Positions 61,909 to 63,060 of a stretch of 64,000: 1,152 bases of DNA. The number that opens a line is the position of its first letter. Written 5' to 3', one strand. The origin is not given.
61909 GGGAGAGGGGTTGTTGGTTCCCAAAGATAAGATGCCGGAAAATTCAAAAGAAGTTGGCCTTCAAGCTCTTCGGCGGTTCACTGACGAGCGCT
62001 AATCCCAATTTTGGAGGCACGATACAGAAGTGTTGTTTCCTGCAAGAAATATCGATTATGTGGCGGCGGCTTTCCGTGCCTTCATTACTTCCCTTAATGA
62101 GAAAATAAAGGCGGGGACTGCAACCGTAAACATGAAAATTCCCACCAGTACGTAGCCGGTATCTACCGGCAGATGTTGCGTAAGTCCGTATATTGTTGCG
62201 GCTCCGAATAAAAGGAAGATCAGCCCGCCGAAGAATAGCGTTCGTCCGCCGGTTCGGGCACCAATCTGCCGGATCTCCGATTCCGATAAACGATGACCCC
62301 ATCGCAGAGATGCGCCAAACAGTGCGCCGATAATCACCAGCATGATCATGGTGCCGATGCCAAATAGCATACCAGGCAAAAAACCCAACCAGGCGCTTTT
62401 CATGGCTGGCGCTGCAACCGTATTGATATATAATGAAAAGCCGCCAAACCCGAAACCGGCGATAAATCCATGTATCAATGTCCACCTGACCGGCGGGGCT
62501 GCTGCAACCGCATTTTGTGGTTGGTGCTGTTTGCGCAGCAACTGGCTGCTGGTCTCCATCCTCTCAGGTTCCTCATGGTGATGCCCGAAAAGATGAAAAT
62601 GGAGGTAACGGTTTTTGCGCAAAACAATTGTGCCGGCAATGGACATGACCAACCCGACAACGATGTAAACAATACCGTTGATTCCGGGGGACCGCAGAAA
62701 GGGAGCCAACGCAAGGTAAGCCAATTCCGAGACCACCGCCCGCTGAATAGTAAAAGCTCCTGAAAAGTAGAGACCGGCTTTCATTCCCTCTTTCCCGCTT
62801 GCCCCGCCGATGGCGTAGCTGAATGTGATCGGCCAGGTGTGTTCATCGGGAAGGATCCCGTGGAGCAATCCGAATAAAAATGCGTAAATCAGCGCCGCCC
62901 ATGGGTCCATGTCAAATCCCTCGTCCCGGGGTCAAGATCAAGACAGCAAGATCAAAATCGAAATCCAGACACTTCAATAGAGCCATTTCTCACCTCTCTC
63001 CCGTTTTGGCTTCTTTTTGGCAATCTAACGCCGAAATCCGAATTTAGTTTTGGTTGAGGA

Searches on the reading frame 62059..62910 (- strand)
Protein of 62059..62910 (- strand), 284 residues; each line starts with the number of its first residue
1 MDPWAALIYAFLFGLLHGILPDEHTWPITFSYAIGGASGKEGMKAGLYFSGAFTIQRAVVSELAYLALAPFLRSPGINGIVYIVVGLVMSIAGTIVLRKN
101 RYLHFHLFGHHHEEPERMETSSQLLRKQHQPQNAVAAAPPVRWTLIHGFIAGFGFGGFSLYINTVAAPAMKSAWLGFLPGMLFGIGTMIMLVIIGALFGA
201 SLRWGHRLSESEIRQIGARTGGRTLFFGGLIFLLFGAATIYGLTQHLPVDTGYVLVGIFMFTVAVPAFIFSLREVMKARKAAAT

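Call 48: search_protein_families(library=pfam, proteins=[window:62059-62910:-], max_evalue=0.001)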
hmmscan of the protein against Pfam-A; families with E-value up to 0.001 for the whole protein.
window:62059-62910:- (284 aa): 1 family
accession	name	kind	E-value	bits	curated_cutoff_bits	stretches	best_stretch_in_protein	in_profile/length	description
PF13386.12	DsbD_2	-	3.4e-06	27.5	24.9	1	70-204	62-180/199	Cytochrome C biogenesis protein transmembrane region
